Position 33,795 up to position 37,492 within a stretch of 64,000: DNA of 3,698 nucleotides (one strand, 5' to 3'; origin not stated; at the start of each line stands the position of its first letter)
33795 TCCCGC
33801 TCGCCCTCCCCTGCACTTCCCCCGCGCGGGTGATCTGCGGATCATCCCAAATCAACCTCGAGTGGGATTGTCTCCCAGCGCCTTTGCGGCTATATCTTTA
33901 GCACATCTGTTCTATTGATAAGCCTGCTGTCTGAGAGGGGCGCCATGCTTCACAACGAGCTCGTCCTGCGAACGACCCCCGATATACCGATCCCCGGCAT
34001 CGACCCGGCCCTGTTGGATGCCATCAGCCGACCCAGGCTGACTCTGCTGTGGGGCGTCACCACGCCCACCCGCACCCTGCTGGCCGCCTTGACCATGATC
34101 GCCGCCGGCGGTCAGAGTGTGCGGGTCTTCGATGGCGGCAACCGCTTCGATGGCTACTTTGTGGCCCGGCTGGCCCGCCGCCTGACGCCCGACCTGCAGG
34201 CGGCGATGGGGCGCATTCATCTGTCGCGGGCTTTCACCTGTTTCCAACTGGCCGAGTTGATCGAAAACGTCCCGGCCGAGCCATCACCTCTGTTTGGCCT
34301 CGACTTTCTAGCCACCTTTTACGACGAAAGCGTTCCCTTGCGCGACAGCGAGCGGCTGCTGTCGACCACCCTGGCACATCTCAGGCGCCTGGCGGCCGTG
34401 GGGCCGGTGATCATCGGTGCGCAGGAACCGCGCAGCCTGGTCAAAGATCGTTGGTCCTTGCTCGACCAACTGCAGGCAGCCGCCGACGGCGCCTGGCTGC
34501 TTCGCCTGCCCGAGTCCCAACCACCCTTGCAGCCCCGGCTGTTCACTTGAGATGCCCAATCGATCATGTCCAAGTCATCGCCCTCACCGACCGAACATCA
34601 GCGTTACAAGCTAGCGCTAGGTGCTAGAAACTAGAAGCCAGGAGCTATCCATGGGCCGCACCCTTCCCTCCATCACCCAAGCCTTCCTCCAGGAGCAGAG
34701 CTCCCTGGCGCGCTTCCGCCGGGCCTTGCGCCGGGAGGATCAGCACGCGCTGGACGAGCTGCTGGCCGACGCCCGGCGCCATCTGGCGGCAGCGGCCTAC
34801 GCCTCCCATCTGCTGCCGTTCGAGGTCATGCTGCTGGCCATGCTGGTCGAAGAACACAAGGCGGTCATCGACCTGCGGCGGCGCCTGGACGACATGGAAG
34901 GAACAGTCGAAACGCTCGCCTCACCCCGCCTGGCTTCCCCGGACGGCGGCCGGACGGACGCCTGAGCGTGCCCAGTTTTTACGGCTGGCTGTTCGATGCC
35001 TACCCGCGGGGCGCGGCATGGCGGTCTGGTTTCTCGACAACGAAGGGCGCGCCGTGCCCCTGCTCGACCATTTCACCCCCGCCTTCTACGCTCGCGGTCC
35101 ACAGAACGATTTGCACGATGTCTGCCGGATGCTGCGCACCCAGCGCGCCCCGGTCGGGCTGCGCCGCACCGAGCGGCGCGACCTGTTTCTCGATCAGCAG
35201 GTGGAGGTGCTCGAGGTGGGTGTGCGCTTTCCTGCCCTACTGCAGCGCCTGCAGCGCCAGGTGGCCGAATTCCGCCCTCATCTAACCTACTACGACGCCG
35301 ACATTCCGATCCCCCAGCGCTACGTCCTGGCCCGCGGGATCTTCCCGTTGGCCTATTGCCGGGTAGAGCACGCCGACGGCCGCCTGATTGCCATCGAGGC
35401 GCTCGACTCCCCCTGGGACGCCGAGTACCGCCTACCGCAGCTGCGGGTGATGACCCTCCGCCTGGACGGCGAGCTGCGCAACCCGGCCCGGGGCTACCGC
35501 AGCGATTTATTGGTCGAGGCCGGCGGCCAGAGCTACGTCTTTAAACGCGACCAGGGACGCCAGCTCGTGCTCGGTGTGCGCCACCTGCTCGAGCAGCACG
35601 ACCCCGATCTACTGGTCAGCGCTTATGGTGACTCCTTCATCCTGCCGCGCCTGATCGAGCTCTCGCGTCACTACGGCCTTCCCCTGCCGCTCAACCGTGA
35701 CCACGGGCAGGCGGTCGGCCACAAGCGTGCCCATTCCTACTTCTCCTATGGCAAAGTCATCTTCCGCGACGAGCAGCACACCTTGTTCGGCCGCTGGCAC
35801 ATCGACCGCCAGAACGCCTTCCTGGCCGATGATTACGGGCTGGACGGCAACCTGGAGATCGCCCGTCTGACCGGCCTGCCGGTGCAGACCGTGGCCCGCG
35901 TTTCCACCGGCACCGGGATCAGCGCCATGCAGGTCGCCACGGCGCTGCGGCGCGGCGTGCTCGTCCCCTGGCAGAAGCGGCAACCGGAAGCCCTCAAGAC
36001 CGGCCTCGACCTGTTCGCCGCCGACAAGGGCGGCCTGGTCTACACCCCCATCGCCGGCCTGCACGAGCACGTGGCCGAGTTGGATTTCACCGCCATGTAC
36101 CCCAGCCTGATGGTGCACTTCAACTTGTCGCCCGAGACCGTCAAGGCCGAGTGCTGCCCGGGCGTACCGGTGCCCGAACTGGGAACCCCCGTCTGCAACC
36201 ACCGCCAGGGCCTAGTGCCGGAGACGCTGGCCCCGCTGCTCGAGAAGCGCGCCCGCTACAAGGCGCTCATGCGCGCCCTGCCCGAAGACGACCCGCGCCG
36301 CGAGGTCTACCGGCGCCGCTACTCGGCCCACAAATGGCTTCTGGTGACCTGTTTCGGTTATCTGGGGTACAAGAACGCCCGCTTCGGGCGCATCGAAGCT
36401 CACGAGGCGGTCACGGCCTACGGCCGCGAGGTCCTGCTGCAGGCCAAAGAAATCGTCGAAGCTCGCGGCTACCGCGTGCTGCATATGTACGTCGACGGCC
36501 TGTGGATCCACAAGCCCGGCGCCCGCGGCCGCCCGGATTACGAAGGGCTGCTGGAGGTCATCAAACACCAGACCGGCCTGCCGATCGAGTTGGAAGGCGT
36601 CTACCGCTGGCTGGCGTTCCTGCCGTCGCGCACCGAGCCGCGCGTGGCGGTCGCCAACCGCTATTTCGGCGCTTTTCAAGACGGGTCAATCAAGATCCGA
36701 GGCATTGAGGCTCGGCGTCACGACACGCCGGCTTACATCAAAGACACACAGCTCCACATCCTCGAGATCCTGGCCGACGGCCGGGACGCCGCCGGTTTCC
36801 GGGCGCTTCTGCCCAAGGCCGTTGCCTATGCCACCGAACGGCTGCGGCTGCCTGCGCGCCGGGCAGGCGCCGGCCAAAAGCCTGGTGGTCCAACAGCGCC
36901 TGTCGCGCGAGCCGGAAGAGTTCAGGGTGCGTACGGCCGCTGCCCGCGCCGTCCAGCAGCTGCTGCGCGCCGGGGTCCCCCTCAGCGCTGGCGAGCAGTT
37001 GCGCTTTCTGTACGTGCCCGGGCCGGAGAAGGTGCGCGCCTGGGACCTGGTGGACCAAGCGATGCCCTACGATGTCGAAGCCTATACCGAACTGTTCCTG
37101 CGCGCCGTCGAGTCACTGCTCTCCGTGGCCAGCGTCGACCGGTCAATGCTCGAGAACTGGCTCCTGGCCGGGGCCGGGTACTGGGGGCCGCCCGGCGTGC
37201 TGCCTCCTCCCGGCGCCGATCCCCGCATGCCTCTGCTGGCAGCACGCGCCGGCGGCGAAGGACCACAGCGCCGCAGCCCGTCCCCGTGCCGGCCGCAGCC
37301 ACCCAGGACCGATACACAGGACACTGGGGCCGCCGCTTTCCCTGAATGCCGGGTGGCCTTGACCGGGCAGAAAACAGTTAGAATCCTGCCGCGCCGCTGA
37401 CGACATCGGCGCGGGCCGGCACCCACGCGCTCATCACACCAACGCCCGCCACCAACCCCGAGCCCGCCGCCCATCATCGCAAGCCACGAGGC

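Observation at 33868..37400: Operon of a RecA-like pseudo-ATPase, a small helical protein and a Pol-epsilon-like family-B DNA polymerase: an imuA-imuB-dnaE2-style cassette built on PolB?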

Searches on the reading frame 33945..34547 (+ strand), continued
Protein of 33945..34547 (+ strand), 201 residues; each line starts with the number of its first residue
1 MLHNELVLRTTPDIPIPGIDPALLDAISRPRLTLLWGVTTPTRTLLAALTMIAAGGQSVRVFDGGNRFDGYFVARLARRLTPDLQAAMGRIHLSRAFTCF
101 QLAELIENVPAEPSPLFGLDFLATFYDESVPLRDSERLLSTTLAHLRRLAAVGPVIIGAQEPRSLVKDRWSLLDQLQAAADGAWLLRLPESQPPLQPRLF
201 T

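Call 72: search_protein_families(library=pfam, proteins=[L002:8660-8971:+, L002:6878-7885:+], max_evalue=0.001)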
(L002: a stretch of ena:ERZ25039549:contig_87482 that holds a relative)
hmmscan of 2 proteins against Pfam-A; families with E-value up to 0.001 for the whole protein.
L002:8660-8971:+ (104 aa): 0 families

L002:6878-7885:+ (336 aa): 0 families
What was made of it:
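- Tried and rejected: The local Pfam copy lacks PF26485/DUF8156: a relative's gene 2, for which that family is precomputed, also gave no hit (call 72).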

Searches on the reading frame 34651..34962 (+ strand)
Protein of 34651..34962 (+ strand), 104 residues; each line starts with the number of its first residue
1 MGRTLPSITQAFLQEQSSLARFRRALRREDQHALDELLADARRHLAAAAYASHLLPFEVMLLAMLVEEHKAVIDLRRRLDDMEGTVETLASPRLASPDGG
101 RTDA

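Call 4: search_protein_families(library=pfam, proteins=[window:34651-34962:+], max_evalue=1)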
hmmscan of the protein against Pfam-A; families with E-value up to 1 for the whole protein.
window:34651-34962:+ (104 aa): 2 families
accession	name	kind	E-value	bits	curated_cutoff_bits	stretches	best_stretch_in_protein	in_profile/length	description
PF19220.6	Rod_CreS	-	0.0068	15.9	100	1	17-89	93-165/359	Crescentin, rod domain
PF09384.15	UTP15_C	-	0.04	14.1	33.1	1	6-86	47-127/147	UTP15 C terminal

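Call 6: search_protein_families(library=ncbifam, proteins=[window:34651-34962:+], max_evalue=1)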
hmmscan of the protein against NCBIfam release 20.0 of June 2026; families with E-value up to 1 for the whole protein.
window:34651-34962:+ (104 aa): 1 family
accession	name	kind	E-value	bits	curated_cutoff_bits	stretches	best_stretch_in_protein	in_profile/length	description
NF033529.1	transpos_ISLre2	equivalog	0.15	11.3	200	1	8-90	207-271/382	ISLre2 family transposase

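Call 7: search_protein_families(library=padloc, proteins=[window:34651-34962:+], max_evalue=1)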
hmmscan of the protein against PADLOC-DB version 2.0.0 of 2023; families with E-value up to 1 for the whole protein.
window:34651-34962:+ (104 aa): 0 families

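Call 63: find_homologous_proteins(query=window:34651-34962:+, max_evalue=0.001)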
Query window:34651-34962:+ (104 aa): 3531 proteins with E <= 0.001 among 3552 candidates; the best 120 are listed.
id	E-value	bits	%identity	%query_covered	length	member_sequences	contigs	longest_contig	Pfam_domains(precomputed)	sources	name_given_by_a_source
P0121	9.9e-58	210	100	100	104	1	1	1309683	PF26485.1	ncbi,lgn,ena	-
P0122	5.0e-53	195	93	100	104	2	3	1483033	PF26485.1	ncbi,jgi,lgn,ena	jgi:hypothetical protein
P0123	3.1e-52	192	91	100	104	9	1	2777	PF26485.1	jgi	-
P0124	7.4e-52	191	91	100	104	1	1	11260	PF26485.1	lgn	-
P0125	2.0e-49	183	90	98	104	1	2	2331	PF26485.1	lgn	-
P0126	2.6e-44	167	82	100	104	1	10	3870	PF26485.1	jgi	jgi:hypothetical protein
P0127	8.1e-42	159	82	100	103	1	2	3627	PF26485.1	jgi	jgi:hypothetical protein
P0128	1.1e-41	159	82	100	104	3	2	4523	PF26485.1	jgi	jgi:hypothetical protein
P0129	1.3e-39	152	78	100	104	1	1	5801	PF26485.1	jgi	jgi:hypothetical protein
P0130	1.1e-38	149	80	94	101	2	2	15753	PF26485.1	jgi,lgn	jgi:hypothetical protein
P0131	1.2e-38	149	81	91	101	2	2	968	PF26485.1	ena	-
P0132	3.5e-36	141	74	99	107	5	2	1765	PF26485.1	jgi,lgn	-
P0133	5.3e-36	140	78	88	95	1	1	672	PF26485.1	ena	-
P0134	6.0e-36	140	77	95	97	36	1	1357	PF26485.1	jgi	jgi:hypothetical protein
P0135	1.7e-35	139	74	99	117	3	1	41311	PF26485.1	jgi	jgi:hypothetical protein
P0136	1.7e-35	139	83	81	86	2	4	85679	PF26485.1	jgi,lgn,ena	jgi:hypothetical protein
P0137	1.9e-35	139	72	99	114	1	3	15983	PF26485.1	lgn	-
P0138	2.5e-35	138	81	83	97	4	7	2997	PF26485.1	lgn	-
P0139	4.1e-35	138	77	85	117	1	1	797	PF26485.1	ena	-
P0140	4.1e-35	138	81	83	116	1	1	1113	PF26485.1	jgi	jgi:hypothetical protein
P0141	4.1e-35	138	78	88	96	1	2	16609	PF26485.1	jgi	jgi:hypothetical protein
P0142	5.3e-35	137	78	88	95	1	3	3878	PF26485.1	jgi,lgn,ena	-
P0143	5.3e-35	137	78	95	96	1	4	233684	PF26485.1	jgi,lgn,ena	jgi:hypothetical protein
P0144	5.4e-35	137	79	84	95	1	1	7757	PF26485.1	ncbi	-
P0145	5.4e-35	137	75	93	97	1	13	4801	PF26485.1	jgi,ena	jgi:hypothetical protein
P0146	5.8e-35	137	81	83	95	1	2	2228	PF26485.1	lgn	-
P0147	5.9e-35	137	77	95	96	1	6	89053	PF26485.1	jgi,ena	jgi:hypothetical protein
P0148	6.4e-35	137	74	93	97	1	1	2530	PF26485.1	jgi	jgi:hypothetical protein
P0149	8.2e-35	137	78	88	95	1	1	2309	PF26485.1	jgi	-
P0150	1.1e-34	136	75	89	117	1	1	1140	PF26485.1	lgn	-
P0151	1.1e-34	136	76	88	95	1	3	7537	PF26485.1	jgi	jgi:hypothetical protein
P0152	1.2e-34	136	76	88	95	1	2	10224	PF26485.1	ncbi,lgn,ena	-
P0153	1.3e-34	136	75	88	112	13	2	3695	PF26485.1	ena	-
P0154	1.4e-34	136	78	88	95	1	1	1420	PF26485.1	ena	-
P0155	1.5e-34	136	81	83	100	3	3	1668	PF26485.1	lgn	-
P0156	1.6e-34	136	87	79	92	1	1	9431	PF26485.1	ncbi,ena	-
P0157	1.6e-34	136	75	88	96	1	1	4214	PF26485.1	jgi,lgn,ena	-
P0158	1.7e-34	136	72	95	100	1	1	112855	PF26485.1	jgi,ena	-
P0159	1.7e-34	136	82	79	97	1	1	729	PF26485.1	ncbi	-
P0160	1.8e-34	136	80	83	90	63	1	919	PF26485.1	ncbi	-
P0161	1.9e-34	135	74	93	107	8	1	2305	PF26485.1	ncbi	-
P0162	2.1e-34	135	81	83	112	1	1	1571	PF26485.1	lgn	-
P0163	2.2e-34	135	76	88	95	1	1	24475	PF26485.1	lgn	-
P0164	2.3e-34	135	73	97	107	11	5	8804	PF26485.1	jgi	jgi:hypothetical protein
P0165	2.4e-34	135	74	93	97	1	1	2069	PF26485.1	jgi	-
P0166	2.8e-34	135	80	83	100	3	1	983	PF26485.1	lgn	-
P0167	2.8e-34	135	79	84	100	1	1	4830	PF26485.1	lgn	-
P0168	2.9e-34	135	75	88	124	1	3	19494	PF26485.1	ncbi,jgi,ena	jgi:hypothetical protein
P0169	3.2e-34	135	75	88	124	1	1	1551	PF26485.1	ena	-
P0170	3.2e-34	135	79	83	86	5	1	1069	PF26485.1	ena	-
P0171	4.5e-34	134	77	88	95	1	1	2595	PF26485.1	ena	-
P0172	4.6e-34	134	75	88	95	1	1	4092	PF26485.1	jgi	jgi:hypothetical protein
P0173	4.6e-34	134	75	91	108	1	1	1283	PF26485.1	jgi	jgi:hypothetical protein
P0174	5.2e-34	134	73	96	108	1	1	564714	PF26485.1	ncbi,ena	-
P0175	5.2e-34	134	78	84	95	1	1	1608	PF26485.1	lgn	-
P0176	5.5e-34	134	70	96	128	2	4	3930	PF26485.1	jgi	jgi:hypothetical protein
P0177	6.5e-34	134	81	80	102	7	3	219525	PF26485.1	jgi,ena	-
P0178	6.8e-34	134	78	79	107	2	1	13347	PF26485.1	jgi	jgi:hypothetical protein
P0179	6.8e-34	134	80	83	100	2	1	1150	PF26485.1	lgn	-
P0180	6.8e-34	134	78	84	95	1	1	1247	PF26485.1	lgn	-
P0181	6.9e-34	134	80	82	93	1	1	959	PF26485.1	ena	-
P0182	7.1e-34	134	74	88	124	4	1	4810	PF26485.1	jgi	-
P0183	7.5e-34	134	72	95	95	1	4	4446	PF26485.1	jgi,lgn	jgi:hypothetical protein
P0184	7.6e-34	134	83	83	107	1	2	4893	PF26485.1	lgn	-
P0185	7.8e-34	133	74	88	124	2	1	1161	PF26485.1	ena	-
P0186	8.2e-34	133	83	80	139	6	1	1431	PF26485.1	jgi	jgi:hypothetical protein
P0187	8.5e-34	133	85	79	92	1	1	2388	PF26485.1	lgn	-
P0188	8.5e-34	133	67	100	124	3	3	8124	PF26485.1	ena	-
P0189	8.7e-34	133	84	79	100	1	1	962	PF26485.1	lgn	-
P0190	8.8e-34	133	84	79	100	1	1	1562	PF26485.1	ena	-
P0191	8.9e-34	133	85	77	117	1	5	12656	PF26485.1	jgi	jgi:hypothetical protein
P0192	9.0e-34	133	76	84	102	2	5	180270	PF26485.1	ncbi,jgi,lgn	-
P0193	9.5e-34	133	80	81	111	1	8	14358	PF26485.1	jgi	jgi:hypothetical protein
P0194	9.7e-34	133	76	94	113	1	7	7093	PF26485.1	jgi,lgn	jgi:hypothetical protein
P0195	9.8e-34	133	80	81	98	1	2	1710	PF26485.1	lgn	-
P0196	1.0e-33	133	84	77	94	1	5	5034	PF26485.1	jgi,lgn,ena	-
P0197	1.1e-33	133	84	79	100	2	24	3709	PF26485.1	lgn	-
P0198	1.1e-33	133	76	88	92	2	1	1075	PF26485.1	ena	-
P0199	1.2e-33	133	81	81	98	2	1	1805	PF26485.1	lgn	-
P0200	1.3e-33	133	77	88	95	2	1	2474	PF26485.1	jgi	-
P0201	1.3e-33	133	79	84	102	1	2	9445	PF26485.1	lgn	-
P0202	1.3e-33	133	70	97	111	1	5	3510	PF26485.1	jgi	jgi:hypothetical protein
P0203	1.3e-33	133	81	81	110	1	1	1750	PF26485.1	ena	-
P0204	1.4e-33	133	73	94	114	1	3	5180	PF26485.1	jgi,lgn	jgi:hypothetical protein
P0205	1.5e-33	133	78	84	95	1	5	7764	PF26485.1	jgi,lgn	-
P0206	1.5e-33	133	73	88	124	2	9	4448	PF26485.1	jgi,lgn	-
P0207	1.5e-33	133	80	83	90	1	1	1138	PF26485.1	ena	-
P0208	1.5e-33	133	84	77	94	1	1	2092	PF26485.1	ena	-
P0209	1.5e-33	133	75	88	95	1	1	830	PF26485.1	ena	-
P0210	1.6e-33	133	72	94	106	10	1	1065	PF26485.1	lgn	-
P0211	1.7e-33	132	83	79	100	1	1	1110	PF26485.1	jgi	-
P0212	1.8e-33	132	78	84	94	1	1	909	PF26485.1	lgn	-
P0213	1.9e-33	132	81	81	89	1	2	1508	PF26485.1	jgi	jgi:hypothetical protein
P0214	1.9e-33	132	74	94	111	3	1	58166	PF26485.1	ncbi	-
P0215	2.0e-33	132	80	83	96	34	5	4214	PF26485.1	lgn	-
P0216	2.0e-33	132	76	88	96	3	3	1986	PF26485.1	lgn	-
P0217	2.0e-33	132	78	84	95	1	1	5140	PF26485.1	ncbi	-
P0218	2.1e-33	132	75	92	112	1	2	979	PF26485.1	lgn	-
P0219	2.2e-33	132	75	90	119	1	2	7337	PF26485.1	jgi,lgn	jgi:hypothetical protein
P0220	2.2e-33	132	72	89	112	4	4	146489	PF26485.1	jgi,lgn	jgi:hypothetical protein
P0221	2.3e-33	132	80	80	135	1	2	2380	PF26485.1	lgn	-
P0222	2.4e-33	132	76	88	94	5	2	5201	PF26485.1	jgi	jgi:hypothetical protein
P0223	2.4e-33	132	80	81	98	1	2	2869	PF26485.1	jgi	jgi:hypothetical protein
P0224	2.4e-33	132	78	83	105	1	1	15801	PF26485.1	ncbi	-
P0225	2.4e-33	132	83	80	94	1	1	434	PF26485.1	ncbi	-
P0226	2.6e-33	132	80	81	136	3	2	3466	PF26485.1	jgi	jgi:hypothetical protein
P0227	2.7e-33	132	83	80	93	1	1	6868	PF26485.1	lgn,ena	-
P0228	2.7e-33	132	75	89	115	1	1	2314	PF26485.1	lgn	-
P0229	2.7e-33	132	77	91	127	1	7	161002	PF26485.1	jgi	jgi:hypothetical protein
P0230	2.7e-33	132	76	84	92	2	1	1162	PF26485.1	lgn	-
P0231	2.7e-33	132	77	87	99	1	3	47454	PF26485.1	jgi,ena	-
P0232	2.7e-33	132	83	77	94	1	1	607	PF26485.1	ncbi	-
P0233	3.0e-33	132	72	99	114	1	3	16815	PF26485.1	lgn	-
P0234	3.1e-33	132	82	79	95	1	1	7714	PF26485.1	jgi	-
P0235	3.1e-33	132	78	86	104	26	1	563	PF26485.1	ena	-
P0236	3.2e-33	132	76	91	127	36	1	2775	PF26485.1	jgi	jgi:hypothetical protein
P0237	3.2e-33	132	76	82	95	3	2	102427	PF26485.1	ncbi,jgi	ncbi:MAG: hypothetical protein PVF70_00410 [Anaerolineales bacterium]|jgi:hypothetical protein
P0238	3.3e-33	131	72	94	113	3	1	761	PF26485.1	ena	-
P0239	3.4e-33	131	76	86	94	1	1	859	PF26485.1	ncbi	-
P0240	3.4e-33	131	83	77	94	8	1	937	PF26485.1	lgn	-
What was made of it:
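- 34651..34965 (+): PPB2 (Partner of PolB2; arCOG07300; Pfam DUF8156): 104-aa helical protein with N-terminal MGRT. The 120 best homologs all carry PF26485 (call 63).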

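Call 64: find_encoding_contigs(protein=P0121, flank=6000, max_places=2)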
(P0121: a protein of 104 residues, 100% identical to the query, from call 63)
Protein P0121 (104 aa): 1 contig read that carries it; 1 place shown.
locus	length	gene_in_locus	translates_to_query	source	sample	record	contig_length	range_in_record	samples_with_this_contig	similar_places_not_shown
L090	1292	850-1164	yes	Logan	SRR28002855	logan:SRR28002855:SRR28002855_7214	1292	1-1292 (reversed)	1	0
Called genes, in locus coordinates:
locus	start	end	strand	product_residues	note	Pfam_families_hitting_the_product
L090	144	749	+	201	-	-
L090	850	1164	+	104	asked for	PF26485:DUF8156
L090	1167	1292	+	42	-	?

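Call 70: predict_structure(alignment_id=A3)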
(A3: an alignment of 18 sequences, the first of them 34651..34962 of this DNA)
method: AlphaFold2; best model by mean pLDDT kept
length: 104 residues; sequences in the alignment: 18
mean_pLDDT: 68.8   pTM: 0.36
mean pLDDT of the five models: 68.8, 68.7, 66.6, 60.2, 57.0
residues with pLDDT >= 90: 1; 70-90: 59; 50-70: 29; < 50: 15
segments of 3 or more residues with pLDDT < 50: 91-104
pLDDT, mean of each block of 10 residues (from residue 1): 58 69 71 74 70 73 83 87 70 45 41
secondary structure, 60 per line:
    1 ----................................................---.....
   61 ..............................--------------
elements in order: H5-52 H56-90
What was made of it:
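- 34651..34965 (+): The AF2 model is all-helical, pLDDT 69 (call 70).
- On PolB2 mutasome operon (iRadA-PPB2-PolB2): The AF2 model is all-helical, but the three-helix topology is not resolved (pLDDT 69; call 70).
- It shows two long helices rather than the three described (call 70).
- Tried and rejected: PPB2 model: not submitted to Foldseek because its confidence was too low (call 70).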

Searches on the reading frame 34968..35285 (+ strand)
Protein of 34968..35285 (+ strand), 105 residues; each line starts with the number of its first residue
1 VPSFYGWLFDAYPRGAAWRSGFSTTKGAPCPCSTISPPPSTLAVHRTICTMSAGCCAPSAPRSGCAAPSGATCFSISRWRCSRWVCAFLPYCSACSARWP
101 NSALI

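Call 4: search_protein_families(library=pfam, proteins=[window:34968-35285:+], max_evalue=1)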
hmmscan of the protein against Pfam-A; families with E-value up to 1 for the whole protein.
window:34968-35285:+ (105 aa): 1 family
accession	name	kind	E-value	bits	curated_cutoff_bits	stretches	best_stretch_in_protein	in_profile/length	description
PF08879.15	WRC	-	0.74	10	28.6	0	78-92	13-27/43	WRC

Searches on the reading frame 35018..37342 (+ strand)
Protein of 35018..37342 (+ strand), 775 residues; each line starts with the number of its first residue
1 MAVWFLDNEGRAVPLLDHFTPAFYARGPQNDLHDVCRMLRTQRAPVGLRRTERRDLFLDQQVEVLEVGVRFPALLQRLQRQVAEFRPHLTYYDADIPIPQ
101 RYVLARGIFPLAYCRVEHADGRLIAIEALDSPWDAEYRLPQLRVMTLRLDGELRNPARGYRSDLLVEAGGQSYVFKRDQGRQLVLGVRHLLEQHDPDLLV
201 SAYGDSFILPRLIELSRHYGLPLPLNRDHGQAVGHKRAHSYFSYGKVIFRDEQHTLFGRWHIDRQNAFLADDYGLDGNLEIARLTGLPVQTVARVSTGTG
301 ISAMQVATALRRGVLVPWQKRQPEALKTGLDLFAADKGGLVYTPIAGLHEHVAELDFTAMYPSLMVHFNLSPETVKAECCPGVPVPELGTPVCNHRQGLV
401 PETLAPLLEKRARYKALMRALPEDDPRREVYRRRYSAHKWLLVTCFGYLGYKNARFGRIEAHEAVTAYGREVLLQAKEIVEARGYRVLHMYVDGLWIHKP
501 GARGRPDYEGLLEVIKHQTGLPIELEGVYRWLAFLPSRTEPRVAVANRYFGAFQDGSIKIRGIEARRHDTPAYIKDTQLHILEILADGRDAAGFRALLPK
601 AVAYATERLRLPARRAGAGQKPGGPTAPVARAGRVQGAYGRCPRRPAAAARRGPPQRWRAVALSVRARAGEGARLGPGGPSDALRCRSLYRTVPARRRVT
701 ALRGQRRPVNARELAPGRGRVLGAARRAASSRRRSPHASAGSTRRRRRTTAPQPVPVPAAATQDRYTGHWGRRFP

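Call 4: search_protein_families(library=pfam, proteins=[window:35018-37342:+], max_evalue=1)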
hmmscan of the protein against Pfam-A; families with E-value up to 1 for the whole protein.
window:35018-37342:+ (775 aa): 1 family
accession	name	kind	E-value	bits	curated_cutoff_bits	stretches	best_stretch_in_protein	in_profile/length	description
PF00136.26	DNA_pol_B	-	4.4e-21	75.6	23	1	309-483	23-202/453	DNA polymerase family B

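Call 6: search_protein_families(library=ncbifam, proteins=[window:35018-37342:+], max_evalue=1)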
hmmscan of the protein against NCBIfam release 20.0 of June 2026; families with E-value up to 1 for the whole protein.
window:35018-37342:+ (775 aa): 9 families
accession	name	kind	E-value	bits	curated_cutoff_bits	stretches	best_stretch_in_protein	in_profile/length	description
NF004416.0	PRK05761.1-2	equivalog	1.5e-104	350.7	516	1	162-598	148-549/665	type B DNA-directed DNA polymerase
NF004418.0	PRK05761.1-4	subfamily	9.3e-102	341.5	692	1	4-600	16-594/717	type B DNA-directed DNA polymerase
NF004417.0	PRK05761.1-3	equivalog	5.6e-32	110.6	780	1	281-587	426-727/858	DNA-directed DNA polymerase I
NF004419.0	PRK05761.1-5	equivalog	9.4e-27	93.3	1285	1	336-592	552-801/932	DNA-directed DNA polymerase I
TIGR00592.1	pol2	superfamily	9.2e-22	76.9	239.95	1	334-503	798-964/1176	DNA polymerase (pol2)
NF004415.0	PRK05761.1-1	equivalog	1.3e-21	76.2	1289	1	335-586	493-739/883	DNA-directed DNA polymerase I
NF004421.0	PRK05762.1-2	equivalog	3.6e-14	52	570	1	334-496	409-561/795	DNA polymerase II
NF004422.0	PRK05762.1-4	equivalog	2.9e-10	39.2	1103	2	334-496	401-554/789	DNA polymerase II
NF004420.0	PRK05762.1-1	equivalog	2.9e-08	32.9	1435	1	335-498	398-552/783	DNA polymerase II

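Call 7: search_protein_families(library=padloc, proteins=[window:35018-37342:+], max_evalue=1)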
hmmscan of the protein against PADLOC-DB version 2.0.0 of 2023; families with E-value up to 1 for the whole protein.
window:35018-37342:+ (775 aa): 1 family
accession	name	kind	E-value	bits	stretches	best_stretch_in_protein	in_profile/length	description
PDLC03707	HEase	-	1.1e-23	80.4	3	445-589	1390-1531/1671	homing endonuclease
